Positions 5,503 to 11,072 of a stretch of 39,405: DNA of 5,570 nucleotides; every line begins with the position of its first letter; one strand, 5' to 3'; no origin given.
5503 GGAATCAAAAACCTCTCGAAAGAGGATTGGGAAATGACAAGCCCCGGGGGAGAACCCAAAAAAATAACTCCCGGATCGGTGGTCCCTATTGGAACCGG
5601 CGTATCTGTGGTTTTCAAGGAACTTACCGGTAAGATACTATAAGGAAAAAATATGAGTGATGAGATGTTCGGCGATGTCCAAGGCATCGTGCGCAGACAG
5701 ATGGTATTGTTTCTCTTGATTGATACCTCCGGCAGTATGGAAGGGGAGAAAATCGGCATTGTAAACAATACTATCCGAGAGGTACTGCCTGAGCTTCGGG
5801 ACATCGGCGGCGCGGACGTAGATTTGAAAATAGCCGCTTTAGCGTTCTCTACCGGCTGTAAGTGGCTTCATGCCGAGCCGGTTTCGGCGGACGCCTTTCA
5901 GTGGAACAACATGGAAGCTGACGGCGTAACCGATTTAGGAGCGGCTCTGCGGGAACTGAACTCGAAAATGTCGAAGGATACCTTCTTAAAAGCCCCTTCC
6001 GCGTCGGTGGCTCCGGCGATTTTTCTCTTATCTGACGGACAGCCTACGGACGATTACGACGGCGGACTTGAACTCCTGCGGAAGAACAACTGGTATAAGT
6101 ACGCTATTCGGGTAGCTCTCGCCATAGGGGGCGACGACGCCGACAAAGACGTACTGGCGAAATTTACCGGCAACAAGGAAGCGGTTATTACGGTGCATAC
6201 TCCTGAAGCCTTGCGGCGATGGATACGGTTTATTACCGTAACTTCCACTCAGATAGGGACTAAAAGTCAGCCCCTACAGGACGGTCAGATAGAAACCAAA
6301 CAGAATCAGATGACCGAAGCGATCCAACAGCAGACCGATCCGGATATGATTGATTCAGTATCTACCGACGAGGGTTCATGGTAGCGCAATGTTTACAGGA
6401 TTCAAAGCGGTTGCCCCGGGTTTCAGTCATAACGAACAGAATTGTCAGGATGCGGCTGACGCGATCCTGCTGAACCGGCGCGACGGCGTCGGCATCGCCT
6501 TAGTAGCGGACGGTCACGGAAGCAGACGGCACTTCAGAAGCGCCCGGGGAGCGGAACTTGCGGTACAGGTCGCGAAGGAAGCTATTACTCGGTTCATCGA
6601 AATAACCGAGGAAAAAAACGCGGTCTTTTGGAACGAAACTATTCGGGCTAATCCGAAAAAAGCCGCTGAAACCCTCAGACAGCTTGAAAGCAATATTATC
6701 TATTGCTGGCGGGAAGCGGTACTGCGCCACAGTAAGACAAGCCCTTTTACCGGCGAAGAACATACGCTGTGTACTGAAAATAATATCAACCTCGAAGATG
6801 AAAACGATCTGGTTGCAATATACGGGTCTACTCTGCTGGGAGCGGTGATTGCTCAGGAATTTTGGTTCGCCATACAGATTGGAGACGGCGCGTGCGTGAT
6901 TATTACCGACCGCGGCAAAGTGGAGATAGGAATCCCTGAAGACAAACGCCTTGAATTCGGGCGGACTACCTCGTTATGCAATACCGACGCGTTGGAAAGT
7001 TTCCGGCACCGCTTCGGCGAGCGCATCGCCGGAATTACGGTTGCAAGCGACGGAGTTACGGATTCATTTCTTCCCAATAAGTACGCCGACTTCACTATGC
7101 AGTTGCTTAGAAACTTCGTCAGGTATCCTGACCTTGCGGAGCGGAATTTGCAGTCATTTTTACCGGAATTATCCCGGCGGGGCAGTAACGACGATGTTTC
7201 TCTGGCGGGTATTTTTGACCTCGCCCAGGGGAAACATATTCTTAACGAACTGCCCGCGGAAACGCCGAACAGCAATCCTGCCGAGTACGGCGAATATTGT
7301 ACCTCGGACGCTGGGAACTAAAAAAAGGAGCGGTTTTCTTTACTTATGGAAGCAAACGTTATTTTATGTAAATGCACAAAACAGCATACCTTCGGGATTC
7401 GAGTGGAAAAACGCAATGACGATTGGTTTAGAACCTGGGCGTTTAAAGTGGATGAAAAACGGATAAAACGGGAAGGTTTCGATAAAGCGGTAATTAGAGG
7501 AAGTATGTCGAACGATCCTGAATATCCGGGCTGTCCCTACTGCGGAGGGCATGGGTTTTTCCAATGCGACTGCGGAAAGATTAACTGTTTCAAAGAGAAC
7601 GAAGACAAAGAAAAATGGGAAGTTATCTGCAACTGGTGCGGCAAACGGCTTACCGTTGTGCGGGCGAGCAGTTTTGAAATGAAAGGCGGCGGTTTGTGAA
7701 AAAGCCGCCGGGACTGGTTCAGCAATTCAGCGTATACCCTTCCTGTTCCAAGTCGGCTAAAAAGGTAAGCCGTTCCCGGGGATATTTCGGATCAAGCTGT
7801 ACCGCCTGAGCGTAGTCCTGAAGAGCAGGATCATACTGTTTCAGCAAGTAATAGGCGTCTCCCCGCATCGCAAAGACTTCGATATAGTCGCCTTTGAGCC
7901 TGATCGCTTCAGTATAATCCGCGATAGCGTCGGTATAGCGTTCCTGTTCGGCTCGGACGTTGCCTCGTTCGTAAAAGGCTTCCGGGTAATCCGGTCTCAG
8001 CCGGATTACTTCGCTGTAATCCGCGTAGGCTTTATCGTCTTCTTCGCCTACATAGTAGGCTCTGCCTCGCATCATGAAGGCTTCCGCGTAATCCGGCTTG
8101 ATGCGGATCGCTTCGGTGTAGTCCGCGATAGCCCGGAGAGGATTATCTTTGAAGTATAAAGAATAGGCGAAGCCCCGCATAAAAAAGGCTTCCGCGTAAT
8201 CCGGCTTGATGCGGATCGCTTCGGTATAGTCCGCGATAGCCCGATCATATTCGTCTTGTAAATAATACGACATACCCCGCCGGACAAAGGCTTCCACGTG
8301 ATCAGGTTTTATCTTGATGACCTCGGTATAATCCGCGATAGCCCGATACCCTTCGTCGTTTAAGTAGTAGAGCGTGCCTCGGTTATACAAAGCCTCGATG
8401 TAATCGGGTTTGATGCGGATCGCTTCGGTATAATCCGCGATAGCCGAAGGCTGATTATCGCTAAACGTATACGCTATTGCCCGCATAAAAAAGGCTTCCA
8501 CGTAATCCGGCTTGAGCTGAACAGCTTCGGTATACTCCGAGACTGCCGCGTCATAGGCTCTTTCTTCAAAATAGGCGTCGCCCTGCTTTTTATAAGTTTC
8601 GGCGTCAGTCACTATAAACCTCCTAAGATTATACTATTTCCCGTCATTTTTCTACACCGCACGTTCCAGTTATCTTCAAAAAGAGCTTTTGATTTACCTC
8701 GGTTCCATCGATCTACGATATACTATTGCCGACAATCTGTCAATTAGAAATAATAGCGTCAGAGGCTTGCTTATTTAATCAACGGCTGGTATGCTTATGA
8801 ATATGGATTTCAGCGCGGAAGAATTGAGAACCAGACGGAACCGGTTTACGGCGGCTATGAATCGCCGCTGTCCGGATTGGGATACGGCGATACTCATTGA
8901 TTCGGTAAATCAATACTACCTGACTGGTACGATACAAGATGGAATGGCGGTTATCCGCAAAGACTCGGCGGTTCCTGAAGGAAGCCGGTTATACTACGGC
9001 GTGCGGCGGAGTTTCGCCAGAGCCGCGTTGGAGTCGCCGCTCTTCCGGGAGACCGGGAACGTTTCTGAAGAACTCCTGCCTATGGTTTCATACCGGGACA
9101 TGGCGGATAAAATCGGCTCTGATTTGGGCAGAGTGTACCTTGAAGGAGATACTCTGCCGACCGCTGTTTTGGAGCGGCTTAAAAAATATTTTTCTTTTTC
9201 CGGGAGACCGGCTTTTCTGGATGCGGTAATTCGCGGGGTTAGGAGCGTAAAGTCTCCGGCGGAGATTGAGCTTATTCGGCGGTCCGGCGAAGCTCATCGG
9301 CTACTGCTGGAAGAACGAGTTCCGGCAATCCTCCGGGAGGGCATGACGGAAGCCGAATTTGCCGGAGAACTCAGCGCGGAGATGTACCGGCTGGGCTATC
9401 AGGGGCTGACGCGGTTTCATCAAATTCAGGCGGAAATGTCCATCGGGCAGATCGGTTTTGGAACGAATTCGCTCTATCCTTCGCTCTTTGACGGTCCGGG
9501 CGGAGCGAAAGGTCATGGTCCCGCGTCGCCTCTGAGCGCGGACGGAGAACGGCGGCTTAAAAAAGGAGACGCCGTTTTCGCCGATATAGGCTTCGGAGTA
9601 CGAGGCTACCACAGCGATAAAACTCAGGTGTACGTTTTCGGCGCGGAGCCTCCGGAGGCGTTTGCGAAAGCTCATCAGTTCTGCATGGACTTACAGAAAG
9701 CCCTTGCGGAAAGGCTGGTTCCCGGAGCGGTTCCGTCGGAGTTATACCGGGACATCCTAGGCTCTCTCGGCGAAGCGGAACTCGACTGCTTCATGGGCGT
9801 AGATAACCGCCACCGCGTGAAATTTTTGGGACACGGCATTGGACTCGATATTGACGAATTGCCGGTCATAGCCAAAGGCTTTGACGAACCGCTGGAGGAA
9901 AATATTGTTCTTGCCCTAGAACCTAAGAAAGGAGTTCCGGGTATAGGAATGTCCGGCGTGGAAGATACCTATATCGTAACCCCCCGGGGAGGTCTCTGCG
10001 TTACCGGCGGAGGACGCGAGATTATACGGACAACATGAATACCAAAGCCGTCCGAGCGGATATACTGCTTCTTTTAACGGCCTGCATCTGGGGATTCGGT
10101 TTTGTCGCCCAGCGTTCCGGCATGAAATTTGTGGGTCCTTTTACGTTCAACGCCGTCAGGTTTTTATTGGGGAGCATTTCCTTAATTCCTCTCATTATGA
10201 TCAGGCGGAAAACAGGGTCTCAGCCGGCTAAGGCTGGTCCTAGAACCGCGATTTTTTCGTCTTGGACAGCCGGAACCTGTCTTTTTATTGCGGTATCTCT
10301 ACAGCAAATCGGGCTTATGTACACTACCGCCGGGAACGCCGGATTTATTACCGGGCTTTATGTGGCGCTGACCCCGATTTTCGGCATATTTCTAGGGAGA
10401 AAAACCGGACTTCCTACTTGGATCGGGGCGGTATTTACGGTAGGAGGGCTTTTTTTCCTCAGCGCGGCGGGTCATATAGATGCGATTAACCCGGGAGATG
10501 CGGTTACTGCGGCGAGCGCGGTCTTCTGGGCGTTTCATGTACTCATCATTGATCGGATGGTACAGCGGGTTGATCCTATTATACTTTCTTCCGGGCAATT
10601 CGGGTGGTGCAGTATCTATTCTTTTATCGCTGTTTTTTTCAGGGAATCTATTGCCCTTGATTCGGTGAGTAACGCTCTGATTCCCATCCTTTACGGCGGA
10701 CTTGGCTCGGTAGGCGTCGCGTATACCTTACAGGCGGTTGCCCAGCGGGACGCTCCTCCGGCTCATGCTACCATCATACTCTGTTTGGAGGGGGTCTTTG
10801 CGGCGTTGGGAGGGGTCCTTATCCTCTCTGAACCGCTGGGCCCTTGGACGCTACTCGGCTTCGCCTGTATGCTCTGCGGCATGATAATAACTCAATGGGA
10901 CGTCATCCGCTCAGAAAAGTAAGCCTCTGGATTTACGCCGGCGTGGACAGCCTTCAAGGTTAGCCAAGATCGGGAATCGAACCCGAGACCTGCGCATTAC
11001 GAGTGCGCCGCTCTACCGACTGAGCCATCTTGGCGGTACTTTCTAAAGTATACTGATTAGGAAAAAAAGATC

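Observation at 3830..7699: Hemerythrin-led five-gene TerY-P-type phosphorylation module (hemerythrin, Ser/Thr kinase, vWA, PP2C, Cys-rich Zn protein)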

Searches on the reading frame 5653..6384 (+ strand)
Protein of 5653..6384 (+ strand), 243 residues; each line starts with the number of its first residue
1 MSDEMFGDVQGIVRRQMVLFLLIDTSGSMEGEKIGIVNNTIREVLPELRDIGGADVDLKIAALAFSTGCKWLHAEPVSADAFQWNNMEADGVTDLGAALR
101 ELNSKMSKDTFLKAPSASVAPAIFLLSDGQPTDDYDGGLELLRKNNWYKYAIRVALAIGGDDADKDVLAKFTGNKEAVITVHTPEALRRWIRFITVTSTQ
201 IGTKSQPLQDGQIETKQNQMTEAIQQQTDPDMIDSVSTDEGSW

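Call 3: search_protein_families(library=pfam, proteins=[window:5653-6384:+], max_evalue=0.01)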
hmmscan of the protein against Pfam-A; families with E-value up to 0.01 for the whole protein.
window:5653-6384:+ (243 aa): 2 families
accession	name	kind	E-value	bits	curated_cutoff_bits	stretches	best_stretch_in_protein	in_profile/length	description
PF00092.34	VWA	-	2.3e-07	31.7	23.8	1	20-187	3-168/174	von Willebrand factor type A domain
PF13519.12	VWA_2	-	5.8e-05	24.1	27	1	20-130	2-107/107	von Willebrand factor type A domain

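Call 4: search_protein_families(library=padloc, proteins=[window:5653-6384:+], max_evalue=0.01)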
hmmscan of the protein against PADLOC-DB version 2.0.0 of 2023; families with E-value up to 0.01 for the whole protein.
window:5653-6384:+ (243 aa): 0 families

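Call 5: search_protein_families(library=ncbifam, proteins=[window:5653-6384:+], max_evalue=0.01)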
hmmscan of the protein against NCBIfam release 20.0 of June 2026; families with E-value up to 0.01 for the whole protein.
window:5653-6384:+ (243 aa): 1 family
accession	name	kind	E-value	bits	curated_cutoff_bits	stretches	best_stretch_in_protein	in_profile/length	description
TIGR03788.1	marine_srt_targ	equivalog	0.0025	16.3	551.65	1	12-101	269-357/629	marine proteobacterial sortase target protein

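Call 29: search_protein_families(library=padloc, proteins=[window:5653-6384:+], max_evalue=10)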
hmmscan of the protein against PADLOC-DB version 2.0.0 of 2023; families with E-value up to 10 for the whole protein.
window:5653-6384:+ (243 aa): 0 families

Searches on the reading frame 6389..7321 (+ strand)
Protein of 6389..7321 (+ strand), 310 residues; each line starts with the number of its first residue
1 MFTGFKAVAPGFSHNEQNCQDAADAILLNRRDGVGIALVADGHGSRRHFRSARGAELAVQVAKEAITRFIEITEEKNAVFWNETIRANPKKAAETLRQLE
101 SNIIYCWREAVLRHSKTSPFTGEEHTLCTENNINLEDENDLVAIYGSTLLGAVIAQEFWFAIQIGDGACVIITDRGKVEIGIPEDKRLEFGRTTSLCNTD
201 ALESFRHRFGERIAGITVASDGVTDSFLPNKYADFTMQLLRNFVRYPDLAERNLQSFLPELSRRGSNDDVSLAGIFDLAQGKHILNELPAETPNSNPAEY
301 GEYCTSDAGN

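Call 3: search_protein_families(library=pfam, proteins=[window:6389-7321:+], max_evalue=0.01)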
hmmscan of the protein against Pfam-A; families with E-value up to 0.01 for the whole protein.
window:6389-7321:+ (310 aa): 1 family
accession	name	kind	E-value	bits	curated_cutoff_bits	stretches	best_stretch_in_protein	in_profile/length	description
PF13672.11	PP2C_2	-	9.7e-30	104.1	24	1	13-258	6-208/209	Protein phosphatase 2C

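Call 4: search_protein_families(library=padloc, proteins=[window:6389-7321:+], max_evalue=0.01)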
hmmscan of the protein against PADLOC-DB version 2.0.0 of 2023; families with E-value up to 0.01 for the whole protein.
window:6389-7321:+ (310 aa): 0 families

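Call 5: search_protein_families(library=ncbifam, proteins=[window:6389-7321:+], max_evalue=0.01)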
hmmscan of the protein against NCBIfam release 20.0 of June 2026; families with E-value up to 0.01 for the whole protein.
window:6389-7321:+ (310 aa): 1 family
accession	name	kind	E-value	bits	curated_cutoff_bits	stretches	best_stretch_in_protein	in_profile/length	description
NF033484.1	Stp1_PP2C_phos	equivalog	0.0062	16.1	230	0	24-79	13-63/232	Stp1/IreP family PP2C-type Ser/Thr phosphatase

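Call 29: search_protein_families(library=padloc, proteins=[window:6389-7321:+], max_evalue=10)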
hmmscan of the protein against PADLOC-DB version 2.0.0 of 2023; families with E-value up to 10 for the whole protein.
window:6389-7321:+ (310 aa): 0 families

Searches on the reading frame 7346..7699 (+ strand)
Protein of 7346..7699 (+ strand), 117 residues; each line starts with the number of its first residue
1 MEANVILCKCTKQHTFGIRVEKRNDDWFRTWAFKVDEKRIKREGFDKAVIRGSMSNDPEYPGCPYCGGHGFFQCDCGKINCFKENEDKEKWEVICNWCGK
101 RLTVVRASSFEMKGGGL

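Call 3: search_protein_families(library=pfam, proteins=[window:7346-7699:+], max_evalue=0.01)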
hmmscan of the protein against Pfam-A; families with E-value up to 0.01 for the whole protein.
window:7346-7699:+ (117 aa): 1 family
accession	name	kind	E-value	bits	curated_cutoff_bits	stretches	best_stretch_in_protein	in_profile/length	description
PF15616.11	TerY_C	-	4e-06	27.4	28.4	1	60-106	74-116/129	TerY-C metal binding domain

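Call 4: search_protein_families(library=padloc, proteins=[window:7346-7699:+], max_evalue=0.01)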
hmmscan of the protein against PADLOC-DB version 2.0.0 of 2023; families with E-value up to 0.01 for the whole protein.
window:7346-7699:+ (117 aa): 0 families

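Call 5: search_protein_families(library=ncbifam, proteins=[window:7346-7699:+], max_evalue=0.01)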
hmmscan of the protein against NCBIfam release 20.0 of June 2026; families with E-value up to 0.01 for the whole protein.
window:7346-7699:+ (117 aa): 0 families

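Call 29: search_protein_families(library=padloc, proteins=[window:7346-7699:+], max_evalue=10)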
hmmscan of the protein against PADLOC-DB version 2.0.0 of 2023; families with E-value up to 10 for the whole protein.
window:7346-7699:+ (117 aa): 0 families

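Call 46: search_protein_families(library=pfam, proteins=[window:7346-7699:+], max_evalue=10)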
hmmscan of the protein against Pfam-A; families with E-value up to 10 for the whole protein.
window:7346-7699:+ (117 aa): 2 families
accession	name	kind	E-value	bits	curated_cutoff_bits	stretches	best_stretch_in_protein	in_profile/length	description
PF15616.11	TerY_C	-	4e-06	27.4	28.4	1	60-106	74-116/129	TerY-C metal binding domain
PF09723.15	Zn_ribbon_8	-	0.51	10.8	34.4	1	53-68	20-34/41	Zinc ribbon domain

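Call 70: search_protein_families(library=pfam, alignment_id=A4, max_evalue=0.01)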
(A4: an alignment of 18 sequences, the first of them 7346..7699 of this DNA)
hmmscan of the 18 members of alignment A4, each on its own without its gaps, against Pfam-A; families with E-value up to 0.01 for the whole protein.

A. member 1, window:7346-7699:+ (117 aa): 1 family
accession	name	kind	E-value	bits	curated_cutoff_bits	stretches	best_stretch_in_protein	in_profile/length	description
PF15616.11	TerY_C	-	4e-06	27.4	28.4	1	60-106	74-116/129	TerY-C metal binding domain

B. families by the number of members that match (of 18 scanned): 2 families
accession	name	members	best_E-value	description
PF15616.11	TerY_C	18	1.9e-13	TerY-C metal binding domain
PF08271.17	Zn_Ribbon_TF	1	0.0072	TFIIB zinc-binding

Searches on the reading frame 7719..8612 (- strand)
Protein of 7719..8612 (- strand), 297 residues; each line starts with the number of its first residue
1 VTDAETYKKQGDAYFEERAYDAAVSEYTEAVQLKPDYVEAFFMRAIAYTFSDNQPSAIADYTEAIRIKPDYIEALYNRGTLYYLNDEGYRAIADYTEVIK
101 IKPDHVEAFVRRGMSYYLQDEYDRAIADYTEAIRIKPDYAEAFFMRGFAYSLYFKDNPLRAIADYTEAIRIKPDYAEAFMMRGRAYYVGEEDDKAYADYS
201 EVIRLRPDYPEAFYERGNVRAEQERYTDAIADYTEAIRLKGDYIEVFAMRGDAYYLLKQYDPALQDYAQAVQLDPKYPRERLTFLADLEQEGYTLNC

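Call 3: search_protein_families(library=pfam, proteins=[window:7719-8612:-], max_evalue=0.01)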
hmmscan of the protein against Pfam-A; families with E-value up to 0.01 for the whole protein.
window:7719-8612:- (297 aa): 18 families
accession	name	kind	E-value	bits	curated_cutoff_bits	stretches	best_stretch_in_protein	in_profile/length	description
PF13414.12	TPR_11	-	2.9e-55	184.1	26.8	8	115-150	3-38/42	TPR repeat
PF00515.34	TPR_1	-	7.4e-50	165.3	27.8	7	107-139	2-34/34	Tetratricopeptide repeat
PF07719.23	TPR_2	-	5e-43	142.1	27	6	107-139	2-34/34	Tetratricopeptide repeat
PF13181.12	TPR_8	-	1.7e-29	99.9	25.7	2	107-139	2-34/34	Tetratricopeptide repeat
PF13432.12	TPR_16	-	6.5e-26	90.9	32.7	5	214-278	1-65/65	Tetratricopeptide repeat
PF13431.12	TPR_17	-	9.7e-26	88.3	24.4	0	61-85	2-26/34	Tetratricopeptide repeat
PF25575.1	TPR_BSK1_C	-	6.1e-23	81.4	42.2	2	1-76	39-115/118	Serine/threonine-protein kinase BSK1-like, TPR repeats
PF13371.12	TPR_9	-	1.3e-16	60.8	35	2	190-241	9-60/73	Tetratricopeptide repeat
PF14559.12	TPR_19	-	2.1e-15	57.2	25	1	222-278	3-59/68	Tetratricopeptide repeat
PF13174.12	TPR_6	-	5.2e-14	52.3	26.3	0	107-134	1-28/33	Tetratricopeptide repeat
PF13424.12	TPR_12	-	7.2e-14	52.2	30.1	3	212-274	5-75/77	Tetratricopeptide repeat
PF10516.15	SHNi-TPR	-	1.8e-13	50.2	21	1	219-240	10-31/38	SHNi-TPR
PF13428.12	TPR_14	-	1.2e-12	47.6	23.5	0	6-46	3-43/44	Tetratricopeptide repeat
PF23914.1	TPR_CcmH_CycH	-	6.8e-06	26.4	42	0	55-134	67-149/158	Cytochrome c-type biogenesis protein H TPR domain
PF01239.28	PPTA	-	0.0004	20.4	29.5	0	122-150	1-29/32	Protein prenyltransferase alpha subunit repeat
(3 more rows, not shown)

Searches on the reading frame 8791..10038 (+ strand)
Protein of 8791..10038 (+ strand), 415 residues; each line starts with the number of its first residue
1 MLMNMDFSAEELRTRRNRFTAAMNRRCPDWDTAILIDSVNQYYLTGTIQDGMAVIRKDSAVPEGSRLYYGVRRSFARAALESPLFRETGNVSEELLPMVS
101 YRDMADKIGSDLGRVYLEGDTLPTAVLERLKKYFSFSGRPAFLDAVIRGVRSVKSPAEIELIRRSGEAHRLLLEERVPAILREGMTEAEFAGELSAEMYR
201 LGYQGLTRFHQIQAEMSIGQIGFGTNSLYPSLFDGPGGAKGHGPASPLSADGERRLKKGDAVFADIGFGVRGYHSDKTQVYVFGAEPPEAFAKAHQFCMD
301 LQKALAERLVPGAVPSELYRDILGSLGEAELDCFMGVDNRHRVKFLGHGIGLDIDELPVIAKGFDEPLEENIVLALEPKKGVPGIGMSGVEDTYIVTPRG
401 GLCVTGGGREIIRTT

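Call 31: search_protein_families(library=pfam, proteins=[window:8791-10038:+], max_evalue=0.00001)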
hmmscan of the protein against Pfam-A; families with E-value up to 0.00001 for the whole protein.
window:8791-10038:+ (415 aa): 2 families
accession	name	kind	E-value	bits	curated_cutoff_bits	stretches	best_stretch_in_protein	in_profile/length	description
PF00557.29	Peptidase_M24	-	2.6e-33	116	23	1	160-398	1-208/208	Metallopeptidase family M24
PF01321.24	Creatinase_N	-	1.9e-06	28.9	22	1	15-153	1-128/128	Creatinase/Prolidase N-terminal domain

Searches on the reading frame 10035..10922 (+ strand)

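Call 31: search_protein_families(library=pfam, proteins=[window:10035-10922:+], max_evalue=0.00001)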
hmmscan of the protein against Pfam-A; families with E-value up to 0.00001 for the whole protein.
window:10035-10922:+ (295 aa): 1 family
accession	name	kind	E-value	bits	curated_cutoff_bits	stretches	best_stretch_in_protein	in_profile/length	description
PF00892.27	EamA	-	2.6e-37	128.5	28.2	2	8-143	3-134/135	EamA-like transporter family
